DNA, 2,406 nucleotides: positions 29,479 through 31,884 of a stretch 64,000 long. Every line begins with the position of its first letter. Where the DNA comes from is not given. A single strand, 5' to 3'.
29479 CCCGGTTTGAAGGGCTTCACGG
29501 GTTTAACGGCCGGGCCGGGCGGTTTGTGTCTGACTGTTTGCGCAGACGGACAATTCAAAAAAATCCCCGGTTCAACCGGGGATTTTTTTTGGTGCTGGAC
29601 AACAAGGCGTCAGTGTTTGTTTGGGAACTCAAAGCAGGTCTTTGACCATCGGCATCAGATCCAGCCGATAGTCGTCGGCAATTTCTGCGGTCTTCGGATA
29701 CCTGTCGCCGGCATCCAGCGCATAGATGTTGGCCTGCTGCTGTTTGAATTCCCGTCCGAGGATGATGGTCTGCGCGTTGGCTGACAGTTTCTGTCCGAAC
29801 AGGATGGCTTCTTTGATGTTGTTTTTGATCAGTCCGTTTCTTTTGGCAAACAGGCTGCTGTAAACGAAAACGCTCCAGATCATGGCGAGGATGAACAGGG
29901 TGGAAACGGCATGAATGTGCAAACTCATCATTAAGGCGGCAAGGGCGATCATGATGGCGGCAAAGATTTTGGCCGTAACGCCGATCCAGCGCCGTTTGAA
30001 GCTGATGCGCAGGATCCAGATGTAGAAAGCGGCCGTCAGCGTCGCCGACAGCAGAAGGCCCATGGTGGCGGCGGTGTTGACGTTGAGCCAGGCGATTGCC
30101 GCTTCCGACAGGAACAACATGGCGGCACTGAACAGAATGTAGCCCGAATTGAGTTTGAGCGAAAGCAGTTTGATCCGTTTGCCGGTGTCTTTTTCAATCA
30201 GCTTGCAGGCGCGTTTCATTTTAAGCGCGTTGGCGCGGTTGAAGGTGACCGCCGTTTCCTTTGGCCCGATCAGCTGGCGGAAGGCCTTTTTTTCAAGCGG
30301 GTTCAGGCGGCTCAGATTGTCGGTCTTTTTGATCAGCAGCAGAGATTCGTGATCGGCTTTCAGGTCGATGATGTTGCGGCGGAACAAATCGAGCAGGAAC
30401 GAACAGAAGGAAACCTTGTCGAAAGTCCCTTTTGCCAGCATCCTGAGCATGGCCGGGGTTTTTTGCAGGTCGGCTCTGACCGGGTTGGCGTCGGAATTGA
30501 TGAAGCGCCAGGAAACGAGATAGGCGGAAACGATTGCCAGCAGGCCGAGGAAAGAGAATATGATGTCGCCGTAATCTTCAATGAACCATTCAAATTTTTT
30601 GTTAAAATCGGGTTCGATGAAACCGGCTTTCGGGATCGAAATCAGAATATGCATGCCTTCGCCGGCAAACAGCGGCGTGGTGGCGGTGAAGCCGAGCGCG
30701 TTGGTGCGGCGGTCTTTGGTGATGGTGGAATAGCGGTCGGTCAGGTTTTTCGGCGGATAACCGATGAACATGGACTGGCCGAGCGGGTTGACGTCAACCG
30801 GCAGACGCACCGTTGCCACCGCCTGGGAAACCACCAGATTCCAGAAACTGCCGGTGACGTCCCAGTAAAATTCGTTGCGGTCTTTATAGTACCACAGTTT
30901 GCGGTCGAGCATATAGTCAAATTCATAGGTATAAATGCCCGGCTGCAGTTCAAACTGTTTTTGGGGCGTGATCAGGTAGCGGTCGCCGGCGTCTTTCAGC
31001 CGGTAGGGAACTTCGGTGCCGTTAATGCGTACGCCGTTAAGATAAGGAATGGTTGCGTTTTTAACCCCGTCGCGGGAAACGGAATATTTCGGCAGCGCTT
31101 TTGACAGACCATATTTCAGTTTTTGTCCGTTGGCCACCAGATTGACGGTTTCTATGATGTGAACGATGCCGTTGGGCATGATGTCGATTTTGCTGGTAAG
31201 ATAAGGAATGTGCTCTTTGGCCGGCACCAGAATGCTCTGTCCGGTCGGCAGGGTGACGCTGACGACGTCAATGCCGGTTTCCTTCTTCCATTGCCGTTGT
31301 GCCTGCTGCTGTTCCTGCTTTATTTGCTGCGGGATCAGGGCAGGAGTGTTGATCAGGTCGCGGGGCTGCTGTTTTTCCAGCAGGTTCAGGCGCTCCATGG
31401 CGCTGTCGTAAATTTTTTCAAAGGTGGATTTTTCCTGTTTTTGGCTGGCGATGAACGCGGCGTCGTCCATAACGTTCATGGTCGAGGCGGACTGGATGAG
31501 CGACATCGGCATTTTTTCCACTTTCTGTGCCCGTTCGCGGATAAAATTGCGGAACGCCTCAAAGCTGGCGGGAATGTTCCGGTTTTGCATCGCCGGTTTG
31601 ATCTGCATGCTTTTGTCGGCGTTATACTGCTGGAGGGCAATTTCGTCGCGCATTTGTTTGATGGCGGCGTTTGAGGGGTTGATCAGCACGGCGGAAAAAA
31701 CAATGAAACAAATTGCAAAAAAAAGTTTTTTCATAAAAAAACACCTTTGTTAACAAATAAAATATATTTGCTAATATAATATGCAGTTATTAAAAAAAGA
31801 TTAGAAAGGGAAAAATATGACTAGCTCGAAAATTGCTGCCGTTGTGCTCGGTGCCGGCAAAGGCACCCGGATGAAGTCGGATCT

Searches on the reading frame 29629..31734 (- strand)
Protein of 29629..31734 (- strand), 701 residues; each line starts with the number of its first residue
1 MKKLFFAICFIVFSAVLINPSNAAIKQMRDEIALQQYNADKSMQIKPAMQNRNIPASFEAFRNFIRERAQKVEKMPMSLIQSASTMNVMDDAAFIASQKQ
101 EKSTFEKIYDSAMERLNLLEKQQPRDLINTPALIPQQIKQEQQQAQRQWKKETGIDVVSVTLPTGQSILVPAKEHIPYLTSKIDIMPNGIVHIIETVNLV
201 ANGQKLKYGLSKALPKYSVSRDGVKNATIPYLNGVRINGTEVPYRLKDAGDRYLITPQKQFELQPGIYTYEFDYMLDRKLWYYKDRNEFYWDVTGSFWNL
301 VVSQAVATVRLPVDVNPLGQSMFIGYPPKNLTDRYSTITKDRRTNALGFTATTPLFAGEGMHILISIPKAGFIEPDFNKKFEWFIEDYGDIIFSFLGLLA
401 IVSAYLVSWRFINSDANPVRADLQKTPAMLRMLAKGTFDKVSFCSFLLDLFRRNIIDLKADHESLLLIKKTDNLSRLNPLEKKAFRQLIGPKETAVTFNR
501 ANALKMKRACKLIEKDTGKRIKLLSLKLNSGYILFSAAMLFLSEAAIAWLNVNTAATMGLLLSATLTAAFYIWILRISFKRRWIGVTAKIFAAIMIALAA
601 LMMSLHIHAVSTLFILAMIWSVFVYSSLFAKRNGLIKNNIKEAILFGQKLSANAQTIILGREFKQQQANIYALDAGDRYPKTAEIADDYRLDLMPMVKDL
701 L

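Call 52: search_protein_families(library=pfam, proteins=[window:29629-31734:-], max_evalue=0.00001)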
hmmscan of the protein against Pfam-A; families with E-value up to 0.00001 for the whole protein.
window:29629-31734:- (701 aa): 1 family
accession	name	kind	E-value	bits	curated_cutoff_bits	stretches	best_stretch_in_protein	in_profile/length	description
PF09972.14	DUF2207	-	3.4e-12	47.4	24.4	1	179-365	5-170/172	Predicted membrane protein (DUF2207) N-terminal domain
